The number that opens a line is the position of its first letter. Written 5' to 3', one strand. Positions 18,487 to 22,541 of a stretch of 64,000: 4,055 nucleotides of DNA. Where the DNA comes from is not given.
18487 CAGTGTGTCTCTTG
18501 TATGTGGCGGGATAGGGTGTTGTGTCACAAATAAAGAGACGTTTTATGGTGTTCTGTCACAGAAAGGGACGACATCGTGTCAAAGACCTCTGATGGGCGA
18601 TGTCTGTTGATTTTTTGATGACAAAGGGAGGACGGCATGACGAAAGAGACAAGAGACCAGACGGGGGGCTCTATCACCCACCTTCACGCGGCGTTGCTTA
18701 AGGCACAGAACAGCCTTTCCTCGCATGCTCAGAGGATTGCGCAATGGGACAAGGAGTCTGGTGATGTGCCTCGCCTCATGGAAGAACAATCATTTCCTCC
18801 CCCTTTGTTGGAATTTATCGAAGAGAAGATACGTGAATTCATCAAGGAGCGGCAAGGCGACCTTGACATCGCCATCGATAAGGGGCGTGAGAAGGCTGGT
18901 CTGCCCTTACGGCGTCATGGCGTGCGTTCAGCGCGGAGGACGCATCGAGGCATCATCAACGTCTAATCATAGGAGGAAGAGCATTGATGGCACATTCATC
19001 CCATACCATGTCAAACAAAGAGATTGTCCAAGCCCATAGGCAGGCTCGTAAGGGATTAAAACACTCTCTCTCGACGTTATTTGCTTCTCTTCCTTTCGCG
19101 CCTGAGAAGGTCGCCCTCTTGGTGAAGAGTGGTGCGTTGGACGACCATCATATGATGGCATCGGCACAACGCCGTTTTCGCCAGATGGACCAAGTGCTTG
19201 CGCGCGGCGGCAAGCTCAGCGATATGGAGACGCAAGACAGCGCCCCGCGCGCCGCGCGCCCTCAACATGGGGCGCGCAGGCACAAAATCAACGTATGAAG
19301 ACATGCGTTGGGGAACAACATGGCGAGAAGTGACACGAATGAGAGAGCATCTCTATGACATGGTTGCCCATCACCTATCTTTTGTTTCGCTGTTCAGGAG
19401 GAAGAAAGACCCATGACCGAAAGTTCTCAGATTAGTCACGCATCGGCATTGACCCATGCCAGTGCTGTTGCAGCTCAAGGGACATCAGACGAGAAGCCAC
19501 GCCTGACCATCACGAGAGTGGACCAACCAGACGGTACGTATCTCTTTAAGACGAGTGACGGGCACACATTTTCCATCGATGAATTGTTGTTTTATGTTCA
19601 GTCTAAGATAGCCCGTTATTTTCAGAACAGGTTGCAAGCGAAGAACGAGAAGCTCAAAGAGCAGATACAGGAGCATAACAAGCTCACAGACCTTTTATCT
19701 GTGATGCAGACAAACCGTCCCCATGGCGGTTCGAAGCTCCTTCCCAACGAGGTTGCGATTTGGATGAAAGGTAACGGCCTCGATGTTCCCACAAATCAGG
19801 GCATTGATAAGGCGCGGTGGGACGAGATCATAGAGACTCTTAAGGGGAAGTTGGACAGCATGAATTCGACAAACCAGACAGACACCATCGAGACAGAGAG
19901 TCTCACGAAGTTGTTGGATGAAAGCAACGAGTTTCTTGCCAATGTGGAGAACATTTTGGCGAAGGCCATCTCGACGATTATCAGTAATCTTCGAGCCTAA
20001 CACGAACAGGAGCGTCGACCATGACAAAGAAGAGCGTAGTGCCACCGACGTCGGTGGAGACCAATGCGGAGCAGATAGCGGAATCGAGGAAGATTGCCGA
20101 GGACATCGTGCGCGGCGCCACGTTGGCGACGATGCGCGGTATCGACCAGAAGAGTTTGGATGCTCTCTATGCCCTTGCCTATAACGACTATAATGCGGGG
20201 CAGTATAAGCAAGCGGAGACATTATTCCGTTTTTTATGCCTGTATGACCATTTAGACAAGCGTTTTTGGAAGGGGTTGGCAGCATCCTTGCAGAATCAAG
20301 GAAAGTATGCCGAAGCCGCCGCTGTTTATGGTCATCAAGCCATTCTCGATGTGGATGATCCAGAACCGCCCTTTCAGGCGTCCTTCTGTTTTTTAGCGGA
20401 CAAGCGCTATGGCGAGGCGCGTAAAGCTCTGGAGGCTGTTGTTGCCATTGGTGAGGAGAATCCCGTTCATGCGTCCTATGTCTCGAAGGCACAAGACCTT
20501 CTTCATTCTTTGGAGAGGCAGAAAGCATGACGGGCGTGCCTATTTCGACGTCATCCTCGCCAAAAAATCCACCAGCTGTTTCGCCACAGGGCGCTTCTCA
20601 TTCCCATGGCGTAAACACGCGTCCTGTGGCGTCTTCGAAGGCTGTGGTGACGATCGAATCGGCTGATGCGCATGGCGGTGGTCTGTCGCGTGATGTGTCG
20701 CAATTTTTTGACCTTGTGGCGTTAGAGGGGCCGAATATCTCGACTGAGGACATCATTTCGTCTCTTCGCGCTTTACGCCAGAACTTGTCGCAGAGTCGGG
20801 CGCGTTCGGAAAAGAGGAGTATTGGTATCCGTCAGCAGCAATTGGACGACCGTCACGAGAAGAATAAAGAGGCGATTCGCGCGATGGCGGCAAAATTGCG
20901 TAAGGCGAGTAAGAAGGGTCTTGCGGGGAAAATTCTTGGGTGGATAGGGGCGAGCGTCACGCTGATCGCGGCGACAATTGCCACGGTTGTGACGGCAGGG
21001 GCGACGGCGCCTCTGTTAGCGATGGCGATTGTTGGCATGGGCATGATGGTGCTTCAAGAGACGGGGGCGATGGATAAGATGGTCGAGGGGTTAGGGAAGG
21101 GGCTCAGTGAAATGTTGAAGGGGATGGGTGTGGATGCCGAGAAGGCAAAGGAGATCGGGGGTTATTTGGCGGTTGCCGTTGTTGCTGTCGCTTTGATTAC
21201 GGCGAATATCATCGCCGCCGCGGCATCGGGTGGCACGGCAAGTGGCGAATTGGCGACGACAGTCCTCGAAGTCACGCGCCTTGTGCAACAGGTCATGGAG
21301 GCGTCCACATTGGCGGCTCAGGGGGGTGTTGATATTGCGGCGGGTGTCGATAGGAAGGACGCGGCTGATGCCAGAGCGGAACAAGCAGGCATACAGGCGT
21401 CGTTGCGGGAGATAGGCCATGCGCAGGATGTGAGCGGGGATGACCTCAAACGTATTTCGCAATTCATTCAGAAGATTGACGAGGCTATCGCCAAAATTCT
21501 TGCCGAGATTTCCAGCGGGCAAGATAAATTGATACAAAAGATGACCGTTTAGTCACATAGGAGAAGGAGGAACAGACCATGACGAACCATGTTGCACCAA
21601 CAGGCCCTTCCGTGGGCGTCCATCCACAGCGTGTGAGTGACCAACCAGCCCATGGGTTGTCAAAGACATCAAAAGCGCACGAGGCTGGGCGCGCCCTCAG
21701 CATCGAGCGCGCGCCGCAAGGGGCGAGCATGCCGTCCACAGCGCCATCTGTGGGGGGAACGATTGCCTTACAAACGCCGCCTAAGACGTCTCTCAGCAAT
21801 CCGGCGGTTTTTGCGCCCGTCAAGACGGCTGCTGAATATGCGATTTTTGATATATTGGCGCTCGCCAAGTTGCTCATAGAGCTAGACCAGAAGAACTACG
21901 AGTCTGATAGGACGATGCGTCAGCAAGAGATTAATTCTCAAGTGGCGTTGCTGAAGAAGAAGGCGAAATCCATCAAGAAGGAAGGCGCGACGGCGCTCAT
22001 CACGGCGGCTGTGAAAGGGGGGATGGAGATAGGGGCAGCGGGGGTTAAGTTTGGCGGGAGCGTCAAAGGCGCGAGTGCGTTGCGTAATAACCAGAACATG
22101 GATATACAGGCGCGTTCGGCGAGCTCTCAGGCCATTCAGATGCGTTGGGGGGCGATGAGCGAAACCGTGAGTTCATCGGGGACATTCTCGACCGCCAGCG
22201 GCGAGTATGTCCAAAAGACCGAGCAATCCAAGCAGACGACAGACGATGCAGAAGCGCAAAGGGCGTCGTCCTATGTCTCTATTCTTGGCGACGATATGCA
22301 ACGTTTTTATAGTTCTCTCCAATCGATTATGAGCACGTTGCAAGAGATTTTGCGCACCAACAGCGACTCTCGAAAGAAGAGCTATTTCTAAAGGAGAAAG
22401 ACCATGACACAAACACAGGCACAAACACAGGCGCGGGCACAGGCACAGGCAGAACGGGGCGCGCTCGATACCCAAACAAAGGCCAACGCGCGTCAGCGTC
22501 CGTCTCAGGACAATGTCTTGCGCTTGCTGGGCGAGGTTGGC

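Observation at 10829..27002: Ysc/Bsc-family type III secretion locus embedded in an alphaproteobacterial housekeeping backbone, lacking half of the core apparatus genes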

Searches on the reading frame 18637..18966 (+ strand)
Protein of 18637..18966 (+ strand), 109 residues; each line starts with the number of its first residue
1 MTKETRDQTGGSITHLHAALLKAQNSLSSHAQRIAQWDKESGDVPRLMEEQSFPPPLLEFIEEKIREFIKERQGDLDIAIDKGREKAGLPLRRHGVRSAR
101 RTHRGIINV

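Call 7: search_protein_families(library=pfam, proteins=[window:18637-18966:+], max_evalue=0.01)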
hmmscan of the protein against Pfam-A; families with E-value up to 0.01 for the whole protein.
window:18637-18966:+ (109 aa): 0 families

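Call 16: search_protein_families(library=ncbifam, proteins=[window:18637-18966:+], max_evalue=0.1)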
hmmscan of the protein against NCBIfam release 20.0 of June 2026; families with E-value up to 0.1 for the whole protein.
window:18637-18966:+ (109 aa): 0 families

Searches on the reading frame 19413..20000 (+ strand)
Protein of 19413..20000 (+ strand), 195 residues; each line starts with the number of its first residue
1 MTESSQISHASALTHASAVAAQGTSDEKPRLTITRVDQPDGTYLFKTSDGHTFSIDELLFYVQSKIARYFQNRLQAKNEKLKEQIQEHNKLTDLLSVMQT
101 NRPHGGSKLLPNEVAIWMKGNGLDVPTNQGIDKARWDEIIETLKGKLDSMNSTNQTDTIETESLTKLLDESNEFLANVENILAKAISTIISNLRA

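Call 7: search_protein_families(library=pfam, proteins=[window:19413-20000:+], max_evalue=0.01)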
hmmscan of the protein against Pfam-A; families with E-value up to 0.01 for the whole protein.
window:19413-20000:+ (195 aa): 1 family
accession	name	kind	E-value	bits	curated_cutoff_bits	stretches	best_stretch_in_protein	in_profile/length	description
PF20355.3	DUF6650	-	0.0032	17.8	27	0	30-101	2-73/150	Family of unknown function (DUF6650)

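Call 17: search_protein_families(library=ncbifam, proteins=[window:19413-20000:+], max_evalue=0.1)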
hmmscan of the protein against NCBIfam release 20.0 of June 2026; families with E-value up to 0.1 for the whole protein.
window:19413-20000:+ (195 aa): 1 family
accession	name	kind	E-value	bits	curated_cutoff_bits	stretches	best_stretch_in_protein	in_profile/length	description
NF008663.0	PRK11667.1-1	equivalog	0.051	13.6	277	0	130-177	23-70/165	hypothetical protein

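Call 70: find_homologous_proteins(query=window:19413-20000:+, max_evalue=0.01)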
Query window:19413-20000:+ (195 aa): 2 proteins with E <= 0.01 among 141 candidates.
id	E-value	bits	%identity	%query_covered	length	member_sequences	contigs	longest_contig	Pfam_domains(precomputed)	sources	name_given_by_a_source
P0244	7.5e-121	418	100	100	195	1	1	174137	-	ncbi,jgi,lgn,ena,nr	ncbi:MAG: hypothetical protein GDA54_03180 [Alphaproteobacteria bacterium GM7ARS4]|nr:hypothetical p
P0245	6.9e-35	138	70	49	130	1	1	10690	-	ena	-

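Call 73: find_related_loci(query=A6, collection=genome_contigs, flank=10000)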
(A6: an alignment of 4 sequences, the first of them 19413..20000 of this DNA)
Query A6 (195 aa) in genome_contigs; peptide patterns used: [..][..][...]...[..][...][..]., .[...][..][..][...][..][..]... (x = any residue, [..] = any of these).
123 stretches matched a pattern; 2 encode a relative of the query (tblastn E <= 1e-3); 2 distinct loci.
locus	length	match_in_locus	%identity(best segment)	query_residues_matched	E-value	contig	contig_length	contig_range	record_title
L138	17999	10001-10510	67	24-195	2e-76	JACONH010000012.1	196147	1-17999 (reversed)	MAG: Alphaproteobacteria bacterium GM202ARS2 GM202ARS2_Ga0325871_112, whole genome shotgun sequence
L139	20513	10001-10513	32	24-194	1e-29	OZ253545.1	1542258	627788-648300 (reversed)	MAG: Alphaproteobacteria bacterium isolate d124c3d0-e24b-4e7c-8e16-eea8dc1b36f5 genome assembly, chromosome: 1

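Call 91: predict_structure(alignment_id=A7)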
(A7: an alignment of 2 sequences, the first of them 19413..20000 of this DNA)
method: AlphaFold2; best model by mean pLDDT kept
length: 195 residues; sequences in the alignment: 2
mean_pLDDT: 71.2   pTM: 0.47
mean pLDDT of the five models: 71.2, 68.1, 67.9, 67.8, 66.6
residues with pLDDT >= 90: 4; 70-90: 130; 50-70: 28; < 50: 33
segments of 3 or more residues with pLDDT < 50: 1-26, 155-160
pLDDT, mean of each block of 10 residues (from residue 1): 31 29 46 80 83 84 79 79 83 89 82 84 73 87 87 57 64 71 71 62
secondary structure, 60 per line:
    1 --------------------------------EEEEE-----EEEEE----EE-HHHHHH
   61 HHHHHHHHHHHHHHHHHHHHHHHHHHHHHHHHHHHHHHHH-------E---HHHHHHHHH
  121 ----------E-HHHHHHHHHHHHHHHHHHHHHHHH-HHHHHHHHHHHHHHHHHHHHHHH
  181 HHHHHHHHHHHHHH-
elements in order: E33-37 E43-47 H55-100 H112-120 H133-156 H158-194

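Call 93: fold_search(model_id=the predicted structure, library=pdb)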
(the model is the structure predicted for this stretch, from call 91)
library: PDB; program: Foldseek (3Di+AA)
matches with E <= 10: 237; with E <= 0.001: 0
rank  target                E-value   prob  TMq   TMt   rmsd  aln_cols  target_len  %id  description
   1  7k7k_A                6.9e-01  0.28  0.32  0.35   7.6       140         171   15  Structure of the EPEC type III secretion injectisome EspA filament (released 2020-12-30)
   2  4jnf                  9.5e-01  0.06  0.15  0.14  17.6       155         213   17  Allosteric opening of the polypeptide-binding site when an Hsp70 binds ATP (released 2013-05-29)
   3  9ijj_c                1.0e+00  0.54  0.38  0.16   9.3       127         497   14  In situ structure of the central apparatus in mouse sperm axoneme. (released 2025-06-04)
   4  9qf6_Bk               1.4e+00  0.25  0.18  0.44   6.0        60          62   20  Structure of P. furiosus 70S ribosome in RsmB deleted strain (released 2025-11-05)
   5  9ny5_B                1.4e+00  0.07  0.17  0.23  20.9       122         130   19  LmuABC_apo (released 2025-12-17)
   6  8abq_A                1.7e+00  0.09  0.23  0.22   9.9       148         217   12  Structure of the SNX1-SNX5 complex, Pt derivative (released 2023-06-21)
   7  5lfj_C                1.8e+00  0.23  0.26  0.41   7.3       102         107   11  Crystal Structure of the Bacterial Proteasome Activator Bpa of Mycobacterium tuberculosis (released 2016-11-23)
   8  7rro_F4               2.0e+00  0.10  0.20  0.34   8.9       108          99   18  Structure of the 48-nm repeat doublet microtubule from bovine tracheal cilia (released 2021-10-27)
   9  9qf5_Bk               2.2e+00  0.23  0.18  0.48   5.3        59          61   22  Structure of P. furiosus 70S ribosome grown at 102deg (released 2025-11-05)
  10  9qf4_Bk               2.2e+00  0.23  0.18  0.47   5.8        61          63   21  Structure of P. furiosus 70S ribosome grown at 95 degC (released 2025-11-05)
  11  8i7r_Fh               2.2e+00  0.10  0.25  0.26  12.9       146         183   16  In situ structure of axonemal doublet microtubules in mouse sperm with 48-nm repeat (released 2023-10-11)
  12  5t76                  2.2e+00  0.10  0.18  0.17  14.3        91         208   20  A fragment of a human tRNA synthetase (released 2016-11-30)
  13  4r5j_A                2.2e+00  0.04  0.15  0.14  18.1       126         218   20  Crystal structure of the DnaK C-terminus (Dnak-SBD-A) (released 2014-09-10)
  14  4r5k_B                2.2e+00  0.04  0.16  0.14  17.1       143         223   18  Crystal structure of the DnaK C-terminus (Dnak-SBD-B) (released 2014-09-10)
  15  9cez_P                2.2e+00  0.03  0.13  0.04  20.2       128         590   14  Spizellomyces punctatus Fanzor (SpuFz) State 6 (released 2024-09-11)
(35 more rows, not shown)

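Call 113: search_solved_structures(query=A6, max_evalue=10)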
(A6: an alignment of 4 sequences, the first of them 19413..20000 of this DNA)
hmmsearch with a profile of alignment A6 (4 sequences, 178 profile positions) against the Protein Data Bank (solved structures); distinct sequences matched with E-value up to 10: 2.
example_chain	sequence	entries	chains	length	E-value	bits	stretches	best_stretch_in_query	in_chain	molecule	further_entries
4l8i_A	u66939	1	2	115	0.029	17.6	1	116-171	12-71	RSV epitope scaffold FFL_005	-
2iu1_A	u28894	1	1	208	0.2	14.9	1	99-151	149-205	EUKARYOTIC TRANSLATION INITIATION FACTOR 5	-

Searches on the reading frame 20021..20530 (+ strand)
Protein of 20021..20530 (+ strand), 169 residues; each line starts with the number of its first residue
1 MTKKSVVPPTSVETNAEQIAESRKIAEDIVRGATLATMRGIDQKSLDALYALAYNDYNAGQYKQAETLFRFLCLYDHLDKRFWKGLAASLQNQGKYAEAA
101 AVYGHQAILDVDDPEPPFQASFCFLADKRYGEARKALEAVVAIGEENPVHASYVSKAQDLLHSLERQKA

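Call 7: search_protein_families(library=pfam, proteins=[window:20021-20530:+], max_evalue=0.01)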
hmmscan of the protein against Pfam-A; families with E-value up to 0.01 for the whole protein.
window:20021-20530:+ (169 aa): 11 families
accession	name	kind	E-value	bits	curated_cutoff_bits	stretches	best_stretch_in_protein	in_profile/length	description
PF07720.18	TPR_3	-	1.6e-10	41.2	20.7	2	46-77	1-32/34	Tetratricopeptide repeat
PF14559.12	TPR_19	-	4.1e-07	30.7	25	1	93-148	4-59/68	Tetratricopeptide repeat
PF07719.23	TPR_2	-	5.8e-06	26.5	27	0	82-103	3-24/34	Tetratricopeptide repeat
PF12895.13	ANAPC3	-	7.9e-06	26.5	27.2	2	42-104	19-80/82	Anaphase-promoting complex, cyclosome, subunit 3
PF13432.12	TPR_16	-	2.3e-05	25.2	32.7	1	50-103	1-54/65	Tetratricopeptide repeat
PF13428.12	TPR_14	-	0.00014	22.6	23.5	0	81-105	2-26/44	Tetratricopeptide repeat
PF13424.12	TPR_12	-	0.0013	19.3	30.1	0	123-148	12-39/77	Tetratricopeptide repeat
PF13174.12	TPR_6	-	0.0032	18.5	26.3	0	47-70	1-24/33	Tetratricopeptide repeat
PF13374.12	TPR_10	-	0.007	16.8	27.5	0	86-102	8-24/42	Tetratricopeptide repeat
PF13176.12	TPR_7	-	0.0078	16.7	27.9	0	85-115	4-34/36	Tetratricopeptide repeat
PF03704.23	BTAD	-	0.0091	16.8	22.1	0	37-105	53-121/146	Bacterial transcriptional activator domain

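Call 17: search_protein_families(library=ncbifam, proteins=[window:20021-20530:+], max_evalue=0.1)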
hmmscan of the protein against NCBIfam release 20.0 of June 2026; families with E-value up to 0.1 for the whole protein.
window:20021-20530:+ (169 aa): 10 families
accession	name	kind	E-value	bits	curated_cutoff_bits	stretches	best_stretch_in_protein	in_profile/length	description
TIGR02552.1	LcrH_SycD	equivalog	4.3e-40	136.6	104.8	1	31-164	3-136/136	SycD/LcrH family type III secretion system chaperone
NF011859.0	PRK15331.1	equivalog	2.7e-22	79.6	184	1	17-164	10-151/165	type III secretion system translocator chaperone SicA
NF011890.0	PRK15363.1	equivalog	2.7e-17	62.8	163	1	32-164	20-153/157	CesD/SycD/LcrH family type III secretion system chaperone SscA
NF011886.0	PRK15359.1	equivalog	5.4e-13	48.9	146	1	47-164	25-142/144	type III secretion system chaperone protein SscB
TIGR02917.1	PEP_TPR_lipo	equivalog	2.4e-06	25.7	312.2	1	39-148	152-261/899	XrtA/PEP-CTERM system TPR-repeat protein PrsT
NF040959.1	MamA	equivalog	8.8e-05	22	200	1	43-159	33-150/204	magnetosome protein MamA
NF052415.1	T3SS_chap_SctY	equivalog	9.7e-05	22.8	70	1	43-141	3-104/106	type III secretion apparatus assembly chaperone SctY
NF033920.0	C39_PA2778_fam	equivalog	0.0019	17.7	150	1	45-102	189-246/255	PA2778 family cysteine peptidase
TIGR03939.1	PGA_TPR_OMP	equivalog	0.01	14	366.65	1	46-102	86-142/800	poly-beta-1,6 N-acetyl-D-glucosamine export porin PgaA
NF053607.1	CHU_0125_OmpA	equivalog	0.035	12.6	620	1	45-152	18-125/639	CHU_0125 family OmpA-like outer membrane integrity protein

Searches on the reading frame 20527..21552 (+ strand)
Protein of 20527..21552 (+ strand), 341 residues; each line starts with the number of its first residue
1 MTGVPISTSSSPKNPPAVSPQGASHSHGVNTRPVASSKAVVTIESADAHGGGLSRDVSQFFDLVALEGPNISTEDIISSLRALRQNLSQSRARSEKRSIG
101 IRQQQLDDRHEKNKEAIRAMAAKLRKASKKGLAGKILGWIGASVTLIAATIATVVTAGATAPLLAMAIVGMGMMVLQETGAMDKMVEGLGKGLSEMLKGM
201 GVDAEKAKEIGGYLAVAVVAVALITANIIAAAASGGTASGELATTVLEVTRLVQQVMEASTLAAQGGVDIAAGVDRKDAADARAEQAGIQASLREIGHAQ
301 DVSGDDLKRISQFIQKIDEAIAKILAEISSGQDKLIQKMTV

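Call 7: search_protein_families(library=pfam, proteins=[window:20527-21552:+], max_evalue=0.01)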
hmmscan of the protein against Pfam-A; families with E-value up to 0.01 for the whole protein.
window:20527-21552:+ (341 aa): 1 family
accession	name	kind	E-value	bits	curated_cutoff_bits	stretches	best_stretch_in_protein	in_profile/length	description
PF04888.17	SseC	-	3.4e-19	70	30.2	2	80-245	5-170/312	Secretion system effector C (SseC) like family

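Call 17: search_protein_families(library=ncbifam, proteins=[window:20527-21552:+], max_evalue=0.1)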
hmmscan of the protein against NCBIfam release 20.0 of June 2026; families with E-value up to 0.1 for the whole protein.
window:20527-21552:+ (341 aa): 1 family
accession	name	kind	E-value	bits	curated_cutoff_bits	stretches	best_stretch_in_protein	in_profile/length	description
NF011901.0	PRK15374.1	equivalog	0.039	12.7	828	0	124-246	304-441/593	type III secretion system needle tip complex protein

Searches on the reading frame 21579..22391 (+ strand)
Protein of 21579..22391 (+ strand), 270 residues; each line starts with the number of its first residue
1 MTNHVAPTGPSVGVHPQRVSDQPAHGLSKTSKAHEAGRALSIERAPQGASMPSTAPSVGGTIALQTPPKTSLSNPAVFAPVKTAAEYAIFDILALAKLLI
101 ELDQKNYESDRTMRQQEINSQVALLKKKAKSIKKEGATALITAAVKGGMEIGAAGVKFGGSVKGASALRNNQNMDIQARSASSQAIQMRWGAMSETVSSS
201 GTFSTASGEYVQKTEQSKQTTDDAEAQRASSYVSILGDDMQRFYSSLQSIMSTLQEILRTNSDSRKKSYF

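Call 7: search_protein_families(library=pfam, proteins=[window:21579-22391:+], max_evalue=0.01)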
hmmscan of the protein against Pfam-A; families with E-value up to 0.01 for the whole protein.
window:21579-22391:+ (270 aa): 0 families

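Call 17: search_protein_families(library=ncbifam, proteins=[window:21579-22391:+], max_evalue=0.1)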
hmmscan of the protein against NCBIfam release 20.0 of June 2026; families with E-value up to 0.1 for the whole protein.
window:21579-22391:+ (270 aa): 2 families
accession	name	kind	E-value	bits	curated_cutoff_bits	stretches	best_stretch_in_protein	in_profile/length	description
NF038055.1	T3SS_SctB_pilot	subfamily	1.8e-07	30.9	37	2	63-175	76-169/313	type III secretion system translocon subunit SctB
NF002446.0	PRK01611.3-3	equivalog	0.052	11.8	399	1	94-142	296-343/636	arginine--tRNA ligase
